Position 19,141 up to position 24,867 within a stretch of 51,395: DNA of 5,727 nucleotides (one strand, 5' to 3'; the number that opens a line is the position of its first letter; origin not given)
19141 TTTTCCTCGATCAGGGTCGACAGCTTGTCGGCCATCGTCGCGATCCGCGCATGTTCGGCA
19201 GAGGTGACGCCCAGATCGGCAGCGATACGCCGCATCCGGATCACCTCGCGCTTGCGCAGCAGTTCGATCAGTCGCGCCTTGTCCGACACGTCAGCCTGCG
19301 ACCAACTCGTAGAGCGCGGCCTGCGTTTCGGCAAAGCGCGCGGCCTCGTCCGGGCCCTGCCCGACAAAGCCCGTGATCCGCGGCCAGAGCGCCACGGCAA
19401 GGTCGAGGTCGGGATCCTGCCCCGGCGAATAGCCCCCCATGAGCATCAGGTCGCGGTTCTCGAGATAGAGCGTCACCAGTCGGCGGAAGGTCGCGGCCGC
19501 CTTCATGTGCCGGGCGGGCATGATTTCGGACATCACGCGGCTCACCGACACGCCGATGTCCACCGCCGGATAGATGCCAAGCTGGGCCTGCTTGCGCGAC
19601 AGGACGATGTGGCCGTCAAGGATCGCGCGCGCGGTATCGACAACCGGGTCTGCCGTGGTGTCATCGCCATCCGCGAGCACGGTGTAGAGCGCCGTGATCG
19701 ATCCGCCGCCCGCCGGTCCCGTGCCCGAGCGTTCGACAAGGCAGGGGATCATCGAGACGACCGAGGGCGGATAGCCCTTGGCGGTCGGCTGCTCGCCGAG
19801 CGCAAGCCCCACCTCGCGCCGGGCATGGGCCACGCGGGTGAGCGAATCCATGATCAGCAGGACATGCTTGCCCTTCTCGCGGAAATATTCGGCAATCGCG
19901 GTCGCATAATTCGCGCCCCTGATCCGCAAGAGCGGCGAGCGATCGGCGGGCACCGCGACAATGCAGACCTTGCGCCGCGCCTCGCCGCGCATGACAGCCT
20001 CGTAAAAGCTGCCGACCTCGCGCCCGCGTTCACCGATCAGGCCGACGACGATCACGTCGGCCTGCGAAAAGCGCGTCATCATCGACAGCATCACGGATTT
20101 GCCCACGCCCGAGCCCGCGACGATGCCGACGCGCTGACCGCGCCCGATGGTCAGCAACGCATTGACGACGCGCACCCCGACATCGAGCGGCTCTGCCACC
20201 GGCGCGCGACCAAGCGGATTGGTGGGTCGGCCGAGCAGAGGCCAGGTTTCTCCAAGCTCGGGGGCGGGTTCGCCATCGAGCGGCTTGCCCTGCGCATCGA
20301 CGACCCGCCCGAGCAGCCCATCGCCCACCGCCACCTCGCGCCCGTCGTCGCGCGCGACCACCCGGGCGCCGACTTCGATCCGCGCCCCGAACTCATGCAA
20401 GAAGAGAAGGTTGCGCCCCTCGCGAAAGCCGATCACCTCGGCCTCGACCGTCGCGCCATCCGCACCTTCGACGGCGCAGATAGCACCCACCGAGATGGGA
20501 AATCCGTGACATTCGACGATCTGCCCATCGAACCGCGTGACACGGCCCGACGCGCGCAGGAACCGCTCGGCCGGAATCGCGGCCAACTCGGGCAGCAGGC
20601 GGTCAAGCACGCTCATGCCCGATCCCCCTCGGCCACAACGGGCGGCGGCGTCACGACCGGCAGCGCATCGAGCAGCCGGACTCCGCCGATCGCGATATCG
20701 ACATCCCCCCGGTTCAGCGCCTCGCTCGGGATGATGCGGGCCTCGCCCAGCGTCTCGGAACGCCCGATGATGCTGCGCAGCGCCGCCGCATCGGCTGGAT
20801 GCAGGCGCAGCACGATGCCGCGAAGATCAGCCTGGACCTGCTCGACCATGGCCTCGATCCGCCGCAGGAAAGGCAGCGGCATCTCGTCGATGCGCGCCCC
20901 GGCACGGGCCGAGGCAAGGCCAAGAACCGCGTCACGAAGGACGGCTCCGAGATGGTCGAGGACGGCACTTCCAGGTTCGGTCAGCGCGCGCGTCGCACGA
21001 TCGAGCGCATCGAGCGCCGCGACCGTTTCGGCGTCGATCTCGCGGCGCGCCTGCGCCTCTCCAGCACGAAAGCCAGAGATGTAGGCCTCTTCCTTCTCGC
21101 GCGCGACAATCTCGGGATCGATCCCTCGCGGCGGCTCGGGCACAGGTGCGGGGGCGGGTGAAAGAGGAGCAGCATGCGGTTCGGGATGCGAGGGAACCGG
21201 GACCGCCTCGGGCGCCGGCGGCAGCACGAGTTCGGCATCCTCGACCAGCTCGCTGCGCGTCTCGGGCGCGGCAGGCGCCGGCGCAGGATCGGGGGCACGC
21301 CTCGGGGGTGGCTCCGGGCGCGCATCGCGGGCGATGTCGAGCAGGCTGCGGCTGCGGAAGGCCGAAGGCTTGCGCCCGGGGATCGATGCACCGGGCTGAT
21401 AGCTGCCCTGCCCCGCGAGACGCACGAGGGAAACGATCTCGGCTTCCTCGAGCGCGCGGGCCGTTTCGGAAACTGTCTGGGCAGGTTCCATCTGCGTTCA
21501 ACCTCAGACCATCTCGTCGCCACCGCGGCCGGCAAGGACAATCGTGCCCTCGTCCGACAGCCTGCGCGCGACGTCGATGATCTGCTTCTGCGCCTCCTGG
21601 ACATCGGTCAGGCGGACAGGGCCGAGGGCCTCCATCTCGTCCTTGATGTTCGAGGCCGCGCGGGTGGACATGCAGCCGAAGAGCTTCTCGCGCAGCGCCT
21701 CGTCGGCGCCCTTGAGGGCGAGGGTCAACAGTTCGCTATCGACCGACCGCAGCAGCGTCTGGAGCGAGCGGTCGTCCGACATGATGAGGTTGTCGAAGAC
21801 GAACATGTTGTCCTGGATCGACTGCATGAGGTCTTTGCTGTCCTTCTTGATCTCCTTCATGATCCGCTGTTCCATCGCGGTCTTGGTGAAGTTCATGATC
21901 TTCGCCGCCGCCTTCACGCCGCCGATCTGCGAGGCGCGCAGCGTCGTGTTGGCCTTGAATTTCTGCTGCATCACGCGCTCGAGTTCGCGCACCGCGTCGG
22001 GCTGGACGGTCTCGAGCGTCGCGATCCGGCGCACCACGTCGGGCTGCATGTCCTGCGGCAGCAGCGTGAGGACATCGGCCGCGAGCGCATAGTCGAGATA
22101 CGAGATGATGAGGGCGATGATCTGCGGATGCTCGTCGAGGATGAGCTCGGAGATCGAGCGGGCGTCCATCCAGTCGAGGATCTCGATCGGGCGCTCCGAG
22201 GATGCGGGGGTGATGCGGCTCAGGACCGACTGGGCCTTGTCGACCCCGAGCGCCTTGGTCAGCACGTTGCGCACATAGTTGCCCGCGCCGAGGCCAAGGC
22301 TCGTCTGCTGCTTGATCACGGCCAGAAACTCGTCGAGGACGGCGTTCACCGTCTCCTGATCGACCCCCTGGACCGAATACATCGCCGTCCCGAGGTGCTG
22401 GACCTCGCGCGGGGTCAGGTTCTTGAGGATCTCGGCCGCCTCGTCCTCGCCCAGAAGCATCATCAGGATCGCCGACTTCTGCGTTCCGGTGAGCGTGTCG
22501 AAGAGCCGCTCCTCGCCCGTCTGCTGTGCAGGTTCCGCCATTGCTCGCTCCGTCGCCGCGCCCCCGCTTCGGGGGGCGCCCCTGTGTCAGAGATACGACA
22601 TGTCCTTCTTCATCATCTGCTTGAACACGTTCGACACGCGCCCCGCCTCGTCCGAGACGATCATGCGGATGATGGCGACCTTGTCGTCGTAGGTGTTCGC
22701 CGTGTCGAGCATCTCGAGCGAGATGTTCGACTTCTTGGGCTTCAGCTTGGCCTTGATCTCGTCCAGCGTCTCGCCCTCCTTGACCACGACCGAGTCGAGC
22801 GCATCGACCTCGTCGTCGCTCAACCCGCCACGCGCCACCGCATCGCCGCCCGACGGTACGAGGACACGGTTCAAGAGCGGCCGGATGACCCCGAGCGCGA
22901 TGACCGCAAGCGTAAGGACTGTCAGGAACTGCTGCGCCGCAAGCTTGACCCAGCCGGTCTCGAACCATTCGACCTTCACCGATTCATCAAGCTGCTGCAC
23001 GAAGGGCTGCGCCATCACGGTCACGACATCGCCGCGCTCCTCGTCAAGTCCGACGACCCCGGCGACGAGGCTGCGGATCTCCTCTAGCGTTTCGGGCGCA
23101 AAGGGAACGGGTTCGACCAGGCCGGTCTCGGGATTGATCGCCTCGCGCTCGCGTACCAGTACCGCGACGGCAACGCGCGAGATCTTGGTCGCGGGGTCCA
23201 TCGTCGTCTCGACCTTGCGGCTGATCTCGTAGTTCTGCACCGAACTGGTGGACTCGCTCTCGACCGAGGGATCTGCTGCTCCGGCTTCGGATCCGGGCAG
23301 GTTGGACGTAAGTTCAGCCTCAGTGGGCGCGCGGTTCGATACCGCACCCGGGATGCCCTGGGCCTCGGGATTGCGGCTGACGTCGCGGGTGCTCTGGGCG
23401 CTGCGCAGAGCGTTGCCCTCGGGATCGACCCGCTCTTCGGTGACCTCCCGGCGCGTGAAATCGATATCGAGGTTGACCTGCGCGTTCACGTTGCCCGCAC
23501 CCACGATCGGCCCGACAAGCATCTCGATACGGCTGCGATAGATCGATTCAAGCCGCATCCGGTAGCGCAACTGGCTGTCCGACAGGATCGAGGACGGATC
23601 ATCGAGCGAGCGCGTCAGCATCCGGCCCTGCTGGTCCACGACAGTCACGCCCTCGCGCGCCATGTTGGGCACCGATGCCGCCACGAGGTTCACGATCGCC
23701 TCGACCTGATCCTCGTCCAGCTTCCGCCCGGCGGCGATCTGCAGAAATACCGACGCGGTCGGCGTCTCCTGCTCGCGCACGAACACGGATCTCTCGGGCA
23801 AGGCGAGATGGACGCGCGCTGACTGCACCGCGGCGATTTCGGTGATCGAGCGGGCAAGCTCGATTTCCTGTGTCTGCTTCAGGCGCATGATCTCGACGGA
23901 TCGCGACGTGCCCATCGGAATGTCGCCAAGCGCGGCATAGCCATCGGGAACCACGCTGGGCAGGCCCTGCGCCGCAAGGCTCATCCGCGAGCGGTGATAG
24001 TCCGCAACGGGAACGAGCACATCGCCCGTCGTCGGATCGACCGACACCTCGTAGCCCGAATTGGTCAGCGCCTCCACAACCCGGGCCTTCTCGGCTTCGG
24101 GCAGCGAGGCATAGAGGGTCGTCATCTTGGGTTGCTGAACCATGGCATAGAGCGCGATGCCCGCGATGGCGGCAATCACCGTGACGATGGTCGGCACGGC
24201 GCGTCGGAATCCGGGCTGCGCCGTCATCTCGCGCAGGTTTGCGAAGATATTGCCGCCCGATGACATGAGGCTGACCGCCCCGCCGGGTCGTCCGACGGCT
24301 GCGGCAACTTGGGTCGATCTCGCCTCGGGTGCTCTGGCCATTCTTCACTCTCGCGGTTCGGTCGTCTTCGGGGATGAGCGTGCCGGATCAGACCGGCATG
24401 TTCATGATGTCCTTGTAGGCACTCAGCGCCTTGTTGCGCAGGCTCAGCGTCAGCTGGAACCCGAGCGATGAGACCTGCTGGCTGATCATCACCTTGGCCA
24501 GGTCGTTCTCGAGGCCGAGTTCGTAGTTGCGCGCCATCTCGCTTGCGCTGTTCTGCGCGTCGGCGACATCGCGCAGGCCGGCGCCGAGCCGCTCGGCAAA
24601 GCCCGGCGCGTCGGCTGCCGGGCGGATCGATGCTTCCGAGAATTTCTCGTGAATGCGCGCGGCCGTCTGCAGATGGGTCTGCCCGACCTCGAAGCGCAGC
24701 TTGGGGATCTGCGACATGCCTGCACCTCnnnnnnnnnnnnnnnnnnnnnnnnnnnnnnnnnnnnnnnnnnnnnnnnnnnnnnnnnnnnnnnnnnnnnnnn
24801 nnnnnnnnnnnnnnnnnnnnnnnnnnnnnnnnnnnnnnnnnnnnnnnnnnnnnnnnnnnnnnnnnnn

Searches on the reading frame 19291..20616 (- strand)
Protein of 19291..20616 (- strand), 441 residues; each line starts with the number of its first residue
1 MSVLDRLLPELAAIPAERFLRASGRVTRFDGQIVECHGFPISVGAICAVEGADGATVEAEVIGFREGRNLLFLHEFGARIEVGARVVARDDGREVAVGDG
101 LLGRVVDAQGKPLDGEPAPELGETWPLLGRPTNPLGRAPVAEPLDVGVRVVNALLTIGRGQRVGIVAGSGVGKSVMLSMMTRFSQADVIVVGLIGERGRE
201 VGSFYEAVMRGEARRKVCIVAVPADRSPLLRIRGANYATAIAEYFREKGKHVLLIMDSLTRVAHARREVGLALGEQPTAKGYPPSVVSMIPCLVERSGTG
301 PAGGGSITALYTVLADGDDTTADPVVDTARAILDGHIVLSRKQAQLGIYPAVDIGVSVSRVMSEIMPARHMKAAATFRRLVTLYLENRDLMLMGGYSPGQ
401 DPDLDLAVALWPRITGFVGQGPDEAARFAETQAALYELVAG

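Call 9: search_protein_families(library=ncbifam, proteins=[window:19291-20616:-], max_evalue=0.00001)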
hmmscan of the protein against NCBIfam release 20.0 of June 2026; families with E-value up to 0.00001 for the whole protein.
window:19291-20616:- (441 aa): 35 families (the best 25 are shown)
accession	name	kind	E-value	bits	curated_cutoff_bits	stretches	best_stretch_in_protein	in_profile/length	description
TIGR03496.1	FliI_clade1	equivalog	3.6e-166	553.1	619.1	1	24-437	1-413/414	flagellar protein export ATPase FliI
TIGR01026.1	fliI_yscN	subfamily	1.9e-149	498.1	379.5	1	19-439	20-439/440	FliI/YscN family ATPase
TIGR02546.1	III_secr_ATP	equivalog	2.4e-138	461.4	604.75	1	21-439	4-422/423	type III secretion system ATPase SctN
TIGR03497.1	FliI_clade2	equivalog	2.8e-136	454.8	629.8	1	24-438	1-412/413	flagellar protein export ATPase FliI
NF005535.1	PRK07196.1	equivalog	4.1e-136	454.4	715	1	18-439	15-434/434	flagellar protein export ATPase FliI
TIGR03498.1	FliI_clade3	equivalog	6.9e-134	446.7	587.45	1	24-437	1-416/418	flagellar protein export ATPase FliI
NF005391.0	PRK06936.1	equivalog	1.2e-119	400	657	1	13-439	14-438/439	type III secretion system ATPase SctN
NF006575.0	PRK09099.1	subfamily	1e-118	396.9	706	1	14-439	18-441/443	type III secretion system ATPase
NF005295.0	PRK06820.1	equivalog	1.9e-117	392.9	690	1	17-439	24-439/440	EscN/YscN/HrcN family type III secretion system ATPase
NF006290.1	PRK08472.1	equivalog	3e-115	385.5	644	1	18-438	14-432/433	flagellar protein export ATPase FliI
NF005765.0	PRK07594.1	equivalog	1.8e-98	330.1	715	1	23-434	22-426/433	EscN/YscN/HrcN family type III secretion system ATPase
NF006012.0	PRK08149.1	equivalog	3.4e-98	329.4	594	1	18-439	5-430/431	type III secretion system ATPase SctN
NF004578.0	PRK05922.1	equivalog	1.1e-80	271.6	604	1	14-439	11-431/434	type III secretion system ATPase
NF009884.0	PRK13343.1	equivalog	3e-53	181.2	554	1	20-435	27-439/507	F0F1 ATP synthase subunit alpha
NF040574.1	T3SS_ATP_VscN2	exception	4.8e-52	177.2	750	1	43-432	26-410/420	type III secretion system ATPase VscN2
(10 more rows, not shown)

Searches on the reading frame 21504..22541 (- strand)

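Call 9: search_protein_families(library=ncbifam, proteins=[window:21504-22541:-], max_evalue=0.00001)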
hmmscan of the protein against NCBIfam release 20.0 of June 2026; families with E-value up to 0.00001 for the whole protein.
window:21504-22541:- (345 aa): 2 families
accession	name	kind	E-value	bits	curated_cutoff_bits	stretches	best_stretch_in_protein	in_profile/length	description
TIGR00207.1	fliG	equivalog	2.7e-104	349.2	226.7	1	11-343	3-334/338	flagellar motor switch protein FliG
NF004260.2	PRK05686.2-1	equivalog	6.1e-28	97.9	550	1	15-303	13-300/316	flagellar motor switch protein FliG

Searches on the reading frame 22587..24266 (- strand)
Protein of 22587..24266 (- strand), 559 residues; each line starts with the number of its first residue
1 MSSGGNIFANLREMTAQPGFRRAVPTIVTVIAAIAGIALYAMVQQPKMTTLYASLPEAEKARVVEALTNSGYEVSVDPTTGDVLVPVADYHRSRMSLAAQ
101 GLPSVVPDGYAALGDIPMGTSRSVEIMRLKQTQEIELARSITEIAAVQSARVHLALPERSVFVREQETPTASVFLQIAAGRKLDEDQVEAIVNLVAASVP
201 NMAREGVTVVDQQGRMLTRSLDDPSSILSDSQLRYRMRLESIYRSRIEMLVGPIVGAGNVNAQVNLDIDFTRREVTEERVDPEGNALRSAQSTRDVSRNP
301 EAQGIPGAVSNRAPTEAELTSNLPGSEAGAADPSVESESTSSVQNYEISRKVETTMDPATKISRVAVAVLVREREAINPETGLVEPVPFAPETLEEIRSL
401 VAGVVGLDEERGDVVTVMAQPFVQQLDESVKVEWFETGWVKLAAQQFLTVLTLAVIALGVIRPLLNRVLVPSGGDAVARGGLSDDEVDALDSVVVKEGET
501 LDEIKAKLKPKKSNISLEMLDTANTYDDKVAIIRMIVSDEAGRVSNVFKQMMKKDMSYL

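Call 9: search_protein_families(library=ncbifam, proteins=[window:22587-24266:-], max_evalue=0.00001)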
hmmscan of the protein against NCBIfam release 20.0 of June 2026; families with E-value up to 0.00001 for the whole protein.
window:22587-24266:- (559 aa): 3 families
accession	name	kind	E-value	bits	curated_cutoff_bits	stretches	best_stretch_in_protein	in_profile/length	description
TIGR00206.1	fliF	equivalog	3.8e-73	247.3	129.75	1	27-469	31-486/555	flagellar basal-body MS-ring/collar protein FliF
TIGR02544.1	III_secr_YscJ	equivalog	1.8e-13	50.6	161.95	1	37-214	8-188/193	type III secretion system inner membrane ring lipoprotein SctJ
NF004606.0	PRK05934.1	equivalog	8.4e-06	25.2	297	0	118-230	61-166/341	type III secretion system protein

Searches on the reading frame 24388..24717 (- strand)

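Call 9: search_protein_families(library=ncbifam, proteins=[window:24388-24717:-], max_evalue=0.00001)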
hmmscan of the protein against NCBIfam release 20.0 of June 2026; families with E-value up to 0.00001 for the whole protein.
window:24388-24717:- (109 aa): 1 family
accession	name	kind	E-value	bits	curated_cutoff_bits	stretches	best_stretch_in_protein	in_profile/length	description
TIGR00205.2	fliE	equivalog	4.4e-21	74.9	30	1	40-109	1-71/71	flagellar hook-basal body complex protein FliE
